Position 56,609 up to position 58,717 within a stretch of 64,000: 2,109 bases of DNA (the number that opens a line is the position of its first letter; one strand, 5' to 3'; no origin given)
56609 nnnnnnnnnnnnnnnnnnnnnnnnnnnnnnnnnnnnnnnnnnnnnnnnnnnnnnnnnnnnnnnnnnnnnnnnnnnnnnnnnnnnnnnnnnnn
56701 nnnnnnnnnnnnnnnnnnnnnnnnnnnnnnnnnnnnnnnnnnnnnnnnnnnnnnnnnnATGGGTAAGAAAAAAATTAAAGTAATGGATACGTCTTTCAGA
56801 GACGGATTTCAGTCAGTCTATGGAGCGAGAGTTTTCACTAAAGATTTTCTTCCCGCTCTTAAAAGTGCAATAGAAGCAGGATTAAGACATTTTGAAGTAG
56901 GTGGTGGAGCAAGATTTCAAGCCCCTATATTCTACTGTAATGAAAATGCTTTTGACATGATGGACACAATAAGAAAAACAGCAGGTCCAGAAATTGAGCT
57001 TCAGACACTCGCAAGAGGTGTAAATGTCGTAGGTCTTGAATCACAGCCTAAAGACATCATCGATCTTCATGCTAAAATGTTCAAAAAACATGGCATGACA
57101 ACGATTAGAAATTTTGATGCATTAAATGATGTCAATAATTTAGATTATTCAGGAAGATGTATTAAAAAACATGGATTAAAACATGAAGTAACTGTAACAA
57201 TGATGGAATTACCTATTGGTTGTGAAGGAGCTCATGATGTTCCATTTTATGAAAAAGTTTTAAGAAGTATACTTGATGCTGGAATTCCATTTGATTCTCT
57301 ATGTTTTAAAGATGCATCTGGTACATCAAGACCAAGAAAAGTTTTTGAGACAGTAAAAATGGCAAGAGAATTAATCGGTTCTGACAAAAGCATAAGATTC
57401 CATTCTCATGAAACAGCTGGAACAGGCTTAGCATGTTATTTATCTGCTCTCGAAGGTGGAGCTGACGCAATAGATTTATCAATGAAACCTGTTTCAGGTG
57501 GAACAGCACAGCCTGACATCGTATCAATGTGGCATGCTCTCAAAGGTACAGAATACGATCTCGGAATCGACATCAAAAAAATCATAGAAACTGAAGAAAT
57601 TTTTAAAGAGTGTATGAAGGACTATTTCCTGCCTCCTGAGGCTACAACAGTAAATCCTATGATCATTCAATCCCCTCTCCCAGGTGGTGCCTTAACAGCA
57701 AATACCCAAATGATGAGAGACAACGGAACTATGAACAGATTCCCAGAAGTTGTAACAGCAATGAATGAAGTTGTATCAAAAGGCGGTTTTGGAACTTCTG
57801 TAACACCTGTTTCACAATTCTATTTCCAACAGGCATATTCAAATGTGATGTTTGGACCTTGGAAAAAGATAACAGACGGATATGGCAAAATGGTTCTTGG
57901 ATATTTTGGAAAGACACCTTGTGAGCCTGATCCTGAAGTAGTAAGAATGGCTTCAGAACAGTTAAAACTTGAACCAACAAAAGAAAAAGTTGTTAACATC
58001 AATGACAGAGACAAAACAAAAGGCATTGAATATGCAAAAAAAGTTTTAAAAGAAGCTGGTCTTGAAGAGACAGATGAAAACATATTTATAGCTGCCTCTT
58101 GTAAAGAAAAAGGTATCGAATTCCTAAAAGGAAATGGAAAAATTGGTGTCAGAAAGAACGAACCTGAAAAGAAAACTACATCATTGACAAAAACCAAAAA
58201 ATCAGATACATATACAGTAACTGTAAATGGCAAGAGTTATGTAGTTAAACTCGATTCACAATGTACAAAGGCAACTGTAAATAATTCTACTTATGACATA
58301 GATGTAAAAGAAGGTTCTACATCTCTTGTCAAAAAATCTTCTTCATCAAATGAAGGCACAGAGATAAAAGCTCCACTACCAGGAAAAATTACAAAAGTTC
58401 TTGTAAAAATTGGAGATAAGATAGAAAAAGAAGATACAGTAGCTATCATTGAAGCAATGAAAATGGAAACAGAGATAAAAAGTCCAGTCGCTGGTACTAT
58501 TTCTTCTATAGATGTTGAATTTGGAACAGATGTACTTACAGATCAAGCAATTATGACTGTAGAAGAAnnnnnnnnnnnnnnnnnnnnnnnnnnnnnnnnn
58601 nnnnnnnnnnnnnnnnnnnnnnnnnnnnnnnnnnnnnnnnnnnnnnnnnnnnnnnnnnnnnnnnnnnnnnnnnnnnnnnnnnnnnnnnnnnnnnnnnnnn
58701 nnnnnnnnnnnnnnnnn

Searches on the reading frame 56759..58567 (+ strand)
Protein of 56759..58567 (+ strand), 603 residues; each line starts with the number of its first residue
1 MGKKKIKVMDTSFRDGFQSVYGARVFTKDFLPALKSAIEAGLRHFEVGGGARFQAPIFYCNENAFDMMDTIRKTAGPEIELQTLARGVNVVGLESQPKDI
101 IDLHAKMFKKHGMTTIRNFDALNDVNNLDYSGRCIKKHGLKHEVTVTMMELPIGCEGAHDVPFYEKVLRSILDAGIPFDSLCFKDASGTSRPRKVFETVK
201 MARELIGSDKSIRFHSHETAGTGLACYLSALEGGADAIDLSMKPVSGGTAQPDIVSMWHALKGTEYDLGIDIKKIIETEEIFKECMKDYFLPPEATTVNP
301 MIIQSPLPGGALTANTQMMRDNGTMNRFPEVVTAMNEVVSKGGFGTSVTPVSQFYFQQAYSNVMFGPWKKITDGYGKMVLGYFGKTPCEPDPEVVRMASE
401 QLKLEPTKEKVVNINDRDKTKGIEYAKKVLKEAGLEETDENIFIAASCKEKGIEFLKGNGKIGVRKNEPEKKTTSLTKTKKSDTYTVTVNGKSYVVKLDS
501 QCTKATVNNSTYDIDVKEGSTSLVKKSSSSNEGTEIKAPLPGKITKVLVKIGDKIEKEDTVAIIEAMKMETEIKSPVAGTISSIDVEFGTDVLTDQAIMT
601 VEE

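Call 67: list_cluster_members(proteins=[window:56759-58567:+, window:54970-55863:+, window:56529-56753:+])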
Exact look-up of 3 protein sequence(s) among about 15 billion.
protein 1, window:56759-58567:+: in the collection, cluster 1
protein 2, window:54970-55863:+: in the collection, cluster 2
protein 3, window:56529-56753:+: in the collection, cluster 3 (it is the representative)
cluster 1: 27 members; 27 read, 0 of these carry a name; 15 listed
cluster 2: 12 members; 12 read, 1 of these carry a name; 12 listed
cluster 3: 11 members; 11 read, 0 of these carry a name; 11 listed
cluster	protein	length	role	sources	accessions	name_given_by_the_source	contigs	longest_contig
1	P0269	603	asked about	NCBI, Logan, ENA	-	-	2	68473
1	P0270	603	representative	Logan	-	-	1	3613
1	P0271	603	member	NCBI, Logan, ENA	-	-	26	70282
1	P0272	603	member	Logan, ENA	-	-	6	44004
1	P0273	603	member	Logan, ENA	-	-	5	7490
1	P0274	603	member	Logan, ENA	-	-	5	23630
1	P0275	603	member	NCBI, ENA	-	-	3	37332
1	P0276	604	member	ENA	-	-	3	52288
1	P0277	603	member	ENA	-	-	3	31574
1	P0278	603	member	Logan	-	-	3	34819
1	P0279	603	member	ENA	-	-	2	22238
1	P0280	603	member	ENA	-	-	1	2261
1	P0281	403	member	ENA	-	-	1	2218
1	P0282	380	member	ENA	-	-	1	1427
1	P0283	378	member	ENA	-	-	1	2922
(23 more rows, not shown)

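Call 68: find_encoding_contigs(protein=P0271, flank=2500, max_places=6)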
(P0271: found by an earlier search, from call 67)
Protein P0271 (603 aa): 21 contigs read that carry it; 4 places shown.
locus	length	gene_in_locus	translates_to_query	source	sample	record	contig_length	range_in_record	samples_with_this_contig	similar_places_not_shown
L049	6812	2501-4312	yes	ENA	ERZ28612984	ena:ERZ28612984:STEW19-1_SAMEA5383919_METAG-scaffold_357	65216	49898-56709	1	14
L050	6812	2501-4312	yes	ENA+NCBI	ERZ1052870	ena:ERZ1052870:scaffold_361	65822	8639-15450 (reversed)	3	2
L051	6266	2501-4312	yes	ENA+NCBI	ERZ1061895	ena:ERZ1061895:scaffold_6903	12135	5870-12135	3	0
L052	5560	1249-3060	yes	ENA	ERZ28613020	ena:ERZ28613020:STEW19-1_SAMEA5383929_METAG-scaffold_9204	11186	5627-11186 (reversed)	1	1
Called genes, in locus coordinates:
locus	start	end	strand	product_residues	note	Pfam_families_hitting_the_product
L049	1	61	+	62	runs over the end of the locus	-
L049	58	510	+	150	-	-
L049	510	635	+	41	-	-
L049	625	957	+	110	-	-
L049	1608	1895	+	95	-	-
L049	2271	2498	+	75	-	PF04277:OAD_gamma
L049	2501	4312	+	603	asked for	PF00682:HMGL-like, PF02436:PYC_OADA, PF25917:BSH_RND (weak), PF00364:Biotin_lipoyl, PF25984:BSH_YknX (weak)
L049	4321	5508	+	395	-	PF03977:OAD_beta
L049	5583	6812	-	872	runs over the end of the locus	PF00171:Aldedh, PF00465:Fe-ADH, PF13685:Fe-ADH_2 (weak), PF25137:ADH_Fe_C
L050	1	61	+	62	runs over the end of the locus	-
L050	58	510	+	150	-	-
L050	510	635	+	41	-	-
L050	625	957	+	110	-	-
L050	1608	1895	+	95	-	-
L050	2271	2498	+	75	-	PF04277:OAD_gamma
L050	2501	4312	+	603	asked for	PF00682:HMGL-like, PF02436:PYC_OADA, PF25917:BSH_RND (weak), PF00364:Biotin_lipoyl, PF25984:BSH_YknX (weak)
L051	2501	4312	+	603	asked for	PF00682:HMGL-like, PF02436:PYC_OADA, PF25917:BSH_RND (weak), PF00364:Biotin_lipoyl, PF25984:BSH_YknX (weak)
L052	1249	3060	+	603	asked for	PF00682:HMGL-like, PF02436:PYC_OADA, PF25917:BSH_RND (weak), PF00364:Biotin_lipoyl, PF25984:BSH_YknX (weak)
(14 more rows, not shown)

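Call 69: find_encoding_contigs(protein=P0276, flank=2500, max_places=3)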
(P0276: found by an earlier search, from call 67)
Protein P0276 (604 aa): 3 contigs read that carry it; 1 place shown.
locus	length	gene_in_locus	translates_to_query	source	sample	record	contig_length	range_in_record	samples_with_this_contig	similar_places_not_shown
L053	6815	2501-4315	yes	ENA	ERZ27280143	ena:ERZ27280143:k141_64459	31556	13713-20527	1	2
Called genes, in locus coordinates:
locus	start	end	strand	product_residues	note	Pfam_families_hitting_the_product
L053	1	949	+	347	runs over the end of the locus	-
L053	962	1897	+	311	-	-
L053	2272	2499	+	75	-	PF04277:OAD_gamma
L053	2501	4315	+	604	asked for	PF00682:HMGL-like, PF02436:PYC_OADA, PF25917:BSH_RND (weak), PF00364:Biotin_lipoyl, PF25984:BSH_YknX (weak)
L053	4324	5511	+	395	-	PF03977:OAD_beta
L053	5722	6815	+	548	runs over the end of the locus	PF01293:PEPCK_ATP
